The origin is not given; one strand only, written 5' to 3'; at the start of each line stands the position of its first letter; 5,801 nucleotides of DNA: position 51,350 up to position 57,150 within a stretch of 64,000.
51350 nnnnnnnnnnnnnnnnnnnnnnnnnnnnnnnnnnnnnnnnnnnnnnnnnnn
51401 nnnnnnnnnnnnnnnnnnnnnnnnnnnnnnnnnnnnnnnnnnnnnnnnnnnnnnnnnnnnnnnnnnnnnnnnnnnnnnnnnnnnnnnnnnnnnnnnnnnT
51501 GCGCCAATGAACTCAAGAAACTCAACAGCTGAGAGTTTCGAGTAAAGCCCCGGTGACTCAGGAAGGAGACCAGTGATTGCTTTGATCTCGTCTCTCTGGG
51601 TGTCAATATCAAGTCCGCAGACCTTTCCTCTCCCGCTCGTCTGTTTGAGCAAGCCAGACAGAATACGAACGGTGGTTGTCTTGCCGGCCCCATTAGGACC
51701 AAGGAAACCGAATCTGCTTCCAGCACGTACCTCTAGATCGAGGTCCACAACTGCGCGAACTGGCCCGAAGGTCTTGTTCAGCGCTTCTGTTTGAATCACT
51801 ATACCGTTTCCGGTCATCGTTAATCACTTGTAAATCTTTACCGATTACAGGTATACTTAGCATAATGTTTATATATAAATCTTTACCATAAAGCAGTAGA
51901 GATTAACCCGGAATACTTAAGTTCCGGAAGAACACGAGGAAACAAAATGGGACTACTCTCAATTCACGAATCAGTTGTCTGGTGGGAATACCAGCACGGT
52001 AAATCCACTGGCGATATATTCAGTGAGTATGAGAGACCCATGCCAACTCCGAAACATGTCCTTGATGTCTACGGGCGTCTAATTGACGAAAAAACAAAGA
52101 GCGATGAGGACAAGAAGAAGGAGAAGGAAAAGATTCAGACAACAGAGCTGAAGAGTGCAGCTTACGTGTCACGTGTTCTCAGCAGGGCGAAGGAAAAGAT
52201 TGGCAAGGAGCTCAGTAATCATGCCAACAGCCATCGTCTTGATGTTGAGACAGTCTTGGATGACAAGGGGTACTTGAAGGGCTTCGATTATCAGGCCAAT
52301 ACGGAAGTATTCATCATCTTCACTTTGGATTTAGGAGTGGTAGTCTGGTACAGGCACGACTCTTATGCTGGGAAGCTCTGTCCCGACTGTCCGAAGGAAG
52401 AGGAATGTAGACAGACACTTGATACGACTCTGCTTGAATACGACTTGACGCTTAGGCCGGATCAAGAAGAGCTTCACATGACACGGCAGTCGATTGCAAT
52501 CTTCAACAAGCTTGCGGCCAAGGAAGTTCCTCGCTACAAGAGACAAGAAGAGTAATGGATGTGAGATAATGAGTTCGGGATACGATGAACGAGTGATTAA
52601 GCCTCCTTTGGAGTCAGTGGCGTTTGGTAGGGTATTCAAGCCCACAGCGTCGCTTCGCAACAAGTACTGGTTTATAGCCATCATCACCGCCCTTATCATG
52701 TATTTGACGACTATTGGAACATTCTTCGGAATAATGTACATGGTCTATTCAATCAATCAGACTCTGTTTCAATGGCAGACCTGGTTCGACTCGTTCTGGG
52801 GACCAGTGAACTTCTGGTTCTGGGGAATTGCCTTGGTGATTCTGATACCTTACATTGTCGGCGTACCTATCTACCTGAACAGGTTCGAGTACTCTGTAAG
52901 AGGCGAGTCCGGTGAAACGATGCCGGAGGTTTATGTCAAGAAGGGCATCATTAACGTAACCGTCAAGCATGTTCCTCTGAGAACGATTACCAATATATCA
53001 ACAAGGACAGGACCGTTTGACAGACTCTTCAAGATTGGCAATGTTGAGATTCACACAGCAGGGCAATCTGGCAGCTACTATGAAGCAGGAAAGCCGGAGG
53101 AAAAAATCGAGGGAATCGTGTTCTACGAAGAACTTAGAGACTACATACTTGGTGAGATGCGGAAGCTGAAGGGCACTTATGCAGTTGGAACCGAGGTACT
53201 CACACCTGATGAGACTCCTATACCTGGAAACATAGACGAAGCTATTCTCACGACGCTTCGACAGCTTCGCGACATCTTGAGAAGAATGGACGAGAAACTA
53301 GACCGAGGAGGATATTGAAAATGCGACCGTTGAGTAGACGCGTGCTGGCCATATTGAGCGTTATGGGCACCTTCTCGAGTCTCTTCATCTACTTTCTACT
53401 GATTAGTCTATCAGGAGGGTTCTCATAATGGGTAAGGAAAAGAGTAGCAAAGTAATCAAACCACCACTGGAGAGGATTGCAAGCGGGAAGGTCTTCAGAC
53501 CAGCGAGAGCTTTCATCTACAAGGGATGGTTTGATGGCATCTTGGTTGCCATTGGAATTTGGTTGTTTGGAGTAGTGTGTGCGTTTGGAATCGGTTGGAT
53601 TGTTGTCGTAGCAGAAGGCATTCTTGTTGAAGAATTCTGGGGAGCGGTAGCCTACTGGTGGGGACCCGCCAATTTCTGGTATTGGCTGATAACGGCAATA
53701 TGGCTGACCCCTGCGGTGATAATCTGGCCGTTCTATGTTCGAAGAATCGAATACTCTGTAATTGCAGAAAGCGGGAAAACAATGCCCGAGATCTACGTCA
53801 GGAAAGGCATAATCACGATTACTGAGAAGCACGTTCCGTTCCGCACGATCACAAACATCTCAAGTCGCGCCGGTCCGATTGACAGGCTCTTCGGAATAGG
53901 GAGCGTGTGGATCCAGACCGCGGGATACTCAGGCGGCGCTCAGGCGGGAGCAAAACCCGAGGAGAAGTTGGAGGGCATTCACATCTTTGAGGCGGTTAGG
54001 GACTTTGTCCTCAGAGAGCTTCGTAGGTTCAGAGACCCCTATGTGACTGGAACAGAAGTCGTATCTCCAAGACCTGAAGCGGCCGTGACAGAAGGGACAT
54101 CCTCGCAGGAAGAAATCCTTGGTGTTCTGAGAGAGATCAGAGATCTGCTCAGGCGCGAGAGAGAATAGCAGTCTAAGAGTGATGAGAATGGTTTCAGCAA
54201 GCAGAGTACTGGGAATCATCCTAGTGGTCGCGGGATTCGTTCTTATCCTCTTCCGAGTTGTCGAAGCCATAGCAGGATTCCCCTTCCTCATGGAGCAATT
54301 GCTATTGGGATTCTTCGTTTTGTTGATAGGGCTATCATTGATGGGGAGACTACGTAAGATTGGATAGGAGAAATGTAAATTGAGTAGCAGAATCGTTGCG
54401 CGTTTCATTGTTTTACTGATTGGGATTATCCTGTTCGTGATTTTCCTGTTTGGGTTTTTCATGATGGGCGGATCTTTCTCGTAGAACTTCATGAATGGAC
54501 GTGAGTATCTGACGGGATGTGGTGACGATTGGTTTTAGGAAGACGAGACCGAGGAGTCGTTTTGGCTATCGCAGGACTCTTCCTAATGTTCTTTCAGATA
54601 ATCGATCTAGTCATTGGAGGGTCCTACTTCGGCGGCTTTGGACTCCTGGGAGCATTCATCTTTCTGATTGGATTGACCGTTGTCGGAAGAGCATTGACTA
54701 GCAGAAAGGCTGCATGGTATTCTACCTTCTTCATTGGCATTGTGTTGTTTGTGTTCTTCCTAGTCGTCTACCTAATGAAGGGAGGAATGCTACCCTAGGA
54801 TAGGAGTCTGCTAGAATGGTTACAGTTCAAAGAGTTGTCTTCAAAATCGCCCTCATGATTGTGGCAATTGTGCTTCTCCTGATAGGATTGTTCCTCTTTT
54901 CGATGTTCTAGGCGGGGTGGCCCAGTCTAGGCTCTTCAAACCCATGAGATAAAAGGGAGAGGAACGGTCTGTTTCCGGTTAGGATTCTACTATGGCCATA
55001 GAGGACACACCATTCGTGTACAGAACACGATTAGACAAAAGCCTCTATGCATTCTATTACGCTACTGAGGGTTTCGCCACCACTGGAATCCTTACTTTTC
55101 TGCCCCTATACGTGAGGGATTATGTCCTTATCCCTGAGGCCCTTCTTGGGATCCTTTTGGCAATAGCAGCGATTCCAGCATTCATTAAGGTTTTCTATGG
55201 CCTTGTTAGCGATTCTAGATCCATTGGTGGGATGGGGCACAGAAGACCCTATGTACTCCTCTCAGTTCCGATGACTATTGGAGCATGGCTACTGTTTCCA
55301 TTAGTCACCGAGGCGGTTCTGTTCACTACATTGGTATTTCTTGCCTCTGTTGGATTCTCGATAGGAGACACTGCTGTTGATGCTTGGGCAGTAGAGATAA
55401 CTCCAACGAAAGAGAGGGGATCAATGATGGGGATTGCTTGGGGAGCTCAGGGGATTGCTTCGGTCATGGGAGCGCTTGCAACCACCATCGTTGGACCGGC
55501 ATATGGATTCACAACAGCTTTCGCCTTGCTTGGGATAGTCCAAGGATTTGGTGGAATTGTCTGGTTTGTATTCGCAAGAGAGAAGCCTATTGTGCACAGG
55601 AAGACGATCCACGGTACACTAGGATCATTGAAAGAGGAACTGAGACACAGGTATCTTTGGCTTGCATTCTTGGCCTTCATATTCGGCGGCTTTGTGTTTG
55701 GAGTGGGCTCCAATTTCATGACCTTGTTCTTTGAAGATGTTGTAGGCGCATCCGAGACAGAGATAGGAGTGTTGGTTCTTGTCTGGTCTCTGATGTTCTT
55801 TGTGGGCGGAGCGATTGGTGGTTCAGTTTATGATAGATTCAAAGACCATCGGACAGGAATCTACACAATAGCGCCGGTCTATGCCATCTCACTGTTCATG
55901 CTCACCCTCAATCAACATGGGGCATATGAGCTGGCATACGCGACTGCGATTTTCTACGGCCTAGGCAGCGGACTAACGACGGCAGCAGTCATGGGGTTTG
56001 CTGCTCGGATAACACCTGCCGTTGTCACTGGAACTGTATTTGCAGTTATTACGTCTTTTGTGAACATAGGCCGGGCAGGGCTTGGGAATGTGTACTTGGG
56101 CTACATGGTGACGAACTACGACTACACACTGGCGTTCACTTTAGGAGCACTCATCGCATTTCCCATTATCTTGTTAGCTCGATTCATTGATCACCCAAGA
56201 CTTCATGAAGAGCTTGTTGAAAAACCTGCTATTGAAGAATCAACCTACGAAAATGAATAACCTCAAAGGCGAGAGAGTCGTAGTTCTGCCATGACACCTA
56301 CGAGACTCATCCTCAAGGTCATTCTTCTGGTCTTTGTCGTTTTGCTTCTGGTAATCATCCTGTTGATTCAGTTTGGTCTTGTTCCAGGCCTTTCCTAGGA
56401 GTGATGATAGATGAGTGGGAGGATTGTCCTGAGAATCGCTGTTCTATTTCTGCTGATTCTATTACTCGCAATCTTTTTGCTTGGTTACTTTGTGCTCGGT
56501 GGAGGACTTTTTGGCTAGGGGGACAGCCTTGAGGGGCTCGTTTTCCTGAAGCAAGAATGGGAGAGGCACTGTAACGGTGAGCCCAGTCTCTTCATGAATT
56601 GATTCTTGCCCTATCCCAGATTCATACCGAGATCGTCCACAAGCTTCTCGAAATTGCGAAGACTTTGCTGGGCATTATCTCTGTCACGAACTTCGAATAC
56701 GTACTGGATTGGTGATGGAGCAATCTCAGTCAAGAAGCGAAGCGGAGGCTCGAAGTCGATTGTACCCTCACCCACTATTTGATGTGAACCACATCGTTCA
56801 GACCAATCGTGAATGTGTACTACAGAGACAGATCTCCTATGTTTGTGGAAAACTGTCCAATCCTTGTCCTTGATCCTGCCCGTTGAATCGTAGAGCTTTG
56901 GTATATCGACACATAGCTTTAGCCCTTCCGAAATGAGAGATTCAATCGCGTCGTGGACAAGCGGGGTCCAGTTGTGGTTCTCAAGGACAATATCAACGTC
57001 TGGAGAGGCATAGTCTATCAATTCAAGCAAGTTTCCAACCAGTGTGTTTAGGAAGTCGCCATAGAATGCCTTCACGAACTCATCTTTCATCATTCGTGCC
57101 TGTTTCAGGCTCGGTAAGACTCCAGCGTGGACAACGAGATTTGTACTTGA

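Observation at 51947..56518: Family of seven small hydrophobic peptides interleaved with tandem bPH_2 membrane proteins and an MFS transporter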

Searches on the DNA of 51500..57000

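Call 77: search_rna_families(source=window, start=51500, end=57000, threshold=evalue, max_evalue=0.1)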
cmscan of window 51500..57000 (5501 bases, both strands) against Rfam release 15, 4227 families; matches with E-value up to 0.1: 0.
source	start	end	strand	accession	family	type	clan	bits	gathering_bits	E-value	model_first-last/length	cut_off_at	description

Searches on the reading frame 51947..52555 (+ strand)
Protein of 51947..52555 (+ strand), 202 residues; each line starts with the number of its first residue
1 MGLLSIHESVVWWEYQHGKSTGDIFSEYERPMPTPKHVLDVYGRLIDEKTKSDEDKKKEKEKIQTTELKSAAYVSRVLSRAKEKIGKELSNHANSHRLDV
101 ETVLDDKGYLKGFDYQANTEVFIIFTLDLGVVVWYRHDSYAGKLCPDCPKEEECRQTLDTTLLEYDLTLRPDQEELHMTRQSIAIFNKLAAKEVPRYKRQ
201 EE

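Call 4: search_protein_families(library=pfam, proteins=[window:51947-52555:+], max_evalue=0.01)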
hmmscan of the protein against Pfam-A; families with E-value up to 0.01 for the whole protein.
window:51947-52555:+ (202 aa): 1 family
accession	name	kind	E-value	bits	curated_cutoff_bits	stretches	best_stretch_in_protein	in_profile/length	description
PF18962.6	Por_Secre_tail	-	0.0052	17.5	27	0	37-85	25-70/75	Secretion system C-terminal sorting domain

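Call 18: find_related_loci(query=A1, collection=genome_contigs, flank=9000)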
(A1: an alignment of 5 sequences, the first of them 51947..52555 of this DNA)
Query A1 (202 aa) in genome_contigs; peptide patterns used: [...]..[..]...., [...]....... (x = any residue, [..] = any of these).
157 stretches matched a pattern; 108 encode a relative of the query (tblastn E <= 1e-3); the best 80 are kept; 80 distinct loci.
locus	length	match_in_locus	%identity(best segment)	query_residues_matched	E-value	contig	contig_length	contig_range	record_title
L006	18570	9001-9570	62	3-201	2e-84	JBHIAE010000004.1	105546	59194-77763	MAG: Candidatus Thorarchaeota archaeon isolate K_3_bin.28 NODE_15_length_105546_cov_22.920628, whole genome shotgun sequ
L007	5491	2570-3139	61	3-201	7e-84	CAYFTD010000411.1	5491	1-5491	MAG TPA_asm: uncultured archaeon isolate ERP108616_co1_168 genome assembly, contig: k119_535407, whole genome shotgun se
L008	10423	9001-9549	63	1-199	4e-83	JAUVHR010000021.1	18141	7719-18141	MAG: Candidatus Thorarchaeota archaeon isolate CSMAG_407 CSMAG_407_k141_259216_length_18141_cov_7.0000, whole genome sho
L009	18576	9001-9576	60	1-201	7e-83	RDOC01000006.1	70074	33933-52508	MAG: Candidatus Thorarchaeota archaeon isolate SZ_4_bin3.344 NODE_6_length_70074_cov_12.617453, whole genome shotgun seq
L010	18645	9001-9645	58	1-202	9e-83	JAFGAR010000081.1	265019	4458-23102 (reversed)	MAG: Candidatus Thorarchaeota archaeon isolate Zod_maxbin.0292 k87_2770437, whole genome shotgun sequence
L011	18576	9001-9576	60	1-201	4e-82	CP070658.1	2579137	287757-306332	MAG: Candidatus Thorarchaeota archaeon isolate bin8 chromosome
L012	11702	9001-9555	60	1-202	4e-82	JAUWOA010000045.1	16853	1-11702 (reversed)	MAG: Candidatus Thorarchaeota archaeon isolate CSMAG_2438 CSMAG_2438_k141_43557_length_16853_cov_110.0000, whole genome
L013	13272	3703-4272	60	3-201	5e-82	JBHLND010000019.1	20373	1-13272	MAG: Promethearchaeota archaeon isolate DZ2S.152 DZ2S.152@8034, whole genome shotgun sequence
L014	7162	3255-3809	61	1-202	1e-81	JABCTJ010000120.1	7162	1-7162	MAG: Candidatus Thorarchaeota archaeon isolate HM4_FB6 k127_1564589, whole genome shotgun sequence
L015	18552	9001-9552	61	1-201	4e-81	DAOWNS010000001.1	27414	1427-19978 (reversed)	MAG TPA_asm: Candidatus Thorarchaeota archaeon isolate CSMAG_3034 CSMAG_3034_k141_1701003_length_27414_cov_24.3690, whol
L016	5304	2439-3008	61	3-201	6e-81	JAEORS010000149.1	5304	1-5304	MAG: Candidatus Thorarchaeota archaeon isolate Yap125.bin7.129 contig_27062, whole genome shotgun sequence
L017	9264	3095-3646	60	1-201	6e-81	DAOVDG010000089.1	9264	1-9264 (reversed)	MAG TPA_asm: Candidatus Thorarchaeota archaeon isolate CSMAG_1051 CSMAG_1051_k141_5582311_length_9264_cov_72.0000, whole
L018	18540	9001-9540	62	1-197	9e-81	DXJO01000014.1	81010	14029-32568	MAG TPA_asm: Candidatus Thorarchaeota archaeon isolate MAG_9 k127_53109, whole genome shotgun sequence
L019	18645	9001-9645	57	1-202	1e-80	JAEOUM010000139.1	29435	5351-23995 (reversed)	MAG: Candidatus Thorarchaeota archaeon isolate FT5_021 k127_40110174, whole genome shotgun sequence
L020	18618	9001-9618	58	1-201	7e-79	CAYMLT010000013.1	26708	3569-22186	MAG TPA_asm: uncultured archaeon isolate binchicken_co129_606 genome assembly, contig: NODE_4818_length_26708_cov_4.9906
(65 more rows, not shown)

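Call 27: search_protein_families(library=ncbifam, proteins=[window:51947-52555:+], max_evalue=0.01)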
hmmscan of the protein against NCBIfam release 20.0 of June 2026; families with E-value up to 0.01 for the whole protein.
window:51947-52555:+ (202 aa): 0 families

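Call 28: search_protein_families(library=padloc, proteins=[window:51947-52555:+], max_evalue=0.01)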
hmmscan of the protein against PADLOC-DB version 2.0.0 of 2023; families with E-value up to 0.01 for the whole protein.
window:51947-52555:+ (202 aa): 0 families

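Call 48: search_solved_structures(query=A1, max_evalue=1, show_alignments=1)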
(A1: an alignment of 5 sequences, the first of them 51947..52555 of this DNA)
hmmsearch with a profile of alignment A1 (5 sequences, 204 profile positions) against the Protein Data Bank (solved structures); distinct sequences matched with E-value up to 1: 0.

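Call 50: find_homologous_proteins(query=window:51947-52555:+, max_evalue=0.00001)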
Query window:51947-52555:+ (202 aa): 526 proteins with E <= 0.00001 among 625 candidates; the best 120 are listed.
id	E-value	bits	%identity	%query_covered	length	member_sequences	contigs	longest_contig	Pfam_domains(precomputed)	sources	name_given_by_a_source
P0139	8.6e-117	406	88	100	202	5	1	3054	-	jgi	jgi:hypothetical protein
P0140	2.0e-78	281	63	100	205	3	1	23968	-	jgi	jgi:hypothetical protein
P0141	1.3e-77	279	62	99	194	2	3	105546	-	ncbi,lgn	ncbi:MAG: hypothetical protein ACE5H4_02805 [Candidatus Thorarchaeota archaeon]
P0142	5.0e-77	277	63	98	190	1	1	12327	-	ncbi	ncbi:MAG: hypothetical protein ACFE7R_00570 [Candidatus Hodarchaeota archaeon]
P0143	1.0e-75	272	63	98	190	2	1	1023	-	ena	-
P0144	1.9e-75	271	62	98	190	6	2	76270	-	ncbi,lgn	ncbi:MAG: hypothetical protein ACFFAX_01960 [Promethearchaeota archaeon]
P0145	2.4e-75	271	62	98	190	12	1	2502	-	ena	-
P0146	3.1e-75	271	63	99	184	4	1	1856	-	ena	-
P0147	4.6e-75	270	60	99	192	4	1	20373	-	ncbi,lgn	ncbi:MAG: hypothetical protein ACFFAY_02835 [Promethearchaeota archaeon]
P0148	4.7e-75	270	59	100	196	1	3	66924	-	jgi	jgi:hypothetical protein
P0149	6.6e-75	270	59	99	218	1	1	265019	-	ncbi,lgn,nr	ncbi:MAG: hypothetical protein JW779_07220 [Candidatus Thorarchaeota archaeon]|nr:hypothetical prote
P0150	1.6e-74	268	60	99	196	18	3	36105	-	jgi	jgi:hypothetical protein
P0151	2.5e-74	268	60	99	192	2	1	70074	-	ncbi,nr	ncbi:MAG: hypothetical protein EAX81_06685 [Candidatus Thorarchaeota archaeon]|nr:hypothetical prote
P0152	2.9e-74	268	61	100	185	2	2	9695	-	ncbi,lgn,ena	-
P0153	4.0e-74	267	62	98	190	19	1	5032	-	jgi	jgi:hypothetical protein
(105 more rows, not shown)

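Call 64: predict_structure(alignment_id=A5)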
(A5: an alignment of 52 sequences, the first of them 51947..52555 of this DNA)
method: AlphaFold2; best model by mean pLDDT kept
length: 202 residues; sequences in the alignment: 52
mean_pLDDT: 90.9   pTM: 0.88
mean pLDDT of the five models: 90.9, 90.7, 90.3, 90.0, 89.8
residues with pLDDT >= 90: 161; 70-90: 24; 50-70: 11; < 50: 6
segments of 3 or more residues with pLDDT < 50: 141-144
pLDDT, mean of each block of 10 residues (from residue 1): 90 97 96 98 93 93 96 96 98 96 96 94 97 81 58 91 97 88 94 75 45
secondary structure, 60 per line:
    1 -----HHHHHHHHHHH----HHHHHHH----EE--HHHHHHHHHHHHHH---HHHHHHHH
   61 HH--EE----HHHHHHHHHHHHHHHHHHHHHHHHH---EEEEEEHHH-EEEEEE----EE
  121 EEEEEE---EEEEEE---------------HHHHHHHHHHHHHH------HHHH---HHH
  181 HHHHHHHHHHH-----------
elements in order: H6-16 H21-27 H36-49 H53-62 H71-95 E99-104 E109-114 E119-126 E130-135 H151-164 H171-174 H178-191

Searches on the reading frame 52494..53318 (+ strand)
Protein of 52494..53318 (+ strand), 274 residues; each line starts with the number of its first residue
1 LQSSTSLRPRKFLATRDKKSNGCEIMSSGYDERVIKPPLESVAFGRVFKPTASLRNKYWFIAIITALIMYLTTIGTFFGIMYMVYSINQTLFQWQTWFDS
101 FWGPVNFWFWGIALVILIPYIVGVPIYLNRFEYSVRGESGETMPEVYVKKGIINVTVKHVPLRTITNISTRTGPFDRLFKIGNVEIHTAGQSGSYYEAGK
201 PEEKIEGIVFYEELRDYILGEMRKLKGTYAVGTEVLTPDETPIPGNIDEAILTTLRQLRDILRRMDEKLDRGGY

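Call 4: search_protein_families(library=pfam, proteins=[window:52494-53318:+], max_evalue=0.01)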
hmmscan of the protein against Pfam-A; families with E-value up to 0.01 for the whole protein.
window:52494-53318:+ (274 aa): 1 family
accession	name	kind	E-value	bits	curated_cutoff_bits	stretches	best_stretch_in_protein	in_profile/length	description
PF03703.20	bPH_2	-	5.2e-10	39.9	22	1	145-195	12-61/78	Bacterial PH domain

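Call 27: search_protein_families(library=ncbifam, proteins=[window:52569-53318:+], max_evalue=0.01)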
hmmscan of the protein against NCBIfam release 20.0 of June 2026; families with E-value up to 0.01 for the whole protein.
window:52569-53318:+ (249 aa): 0 families

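Call 28: search_protein_families(library=padloc, proteins=[window:52569-53318:+], max_evalue=0.01)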
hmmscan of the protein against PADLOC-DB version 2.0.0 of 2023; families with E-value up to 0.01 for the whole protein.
window:52569-53318:+ (249 aa): 0 families
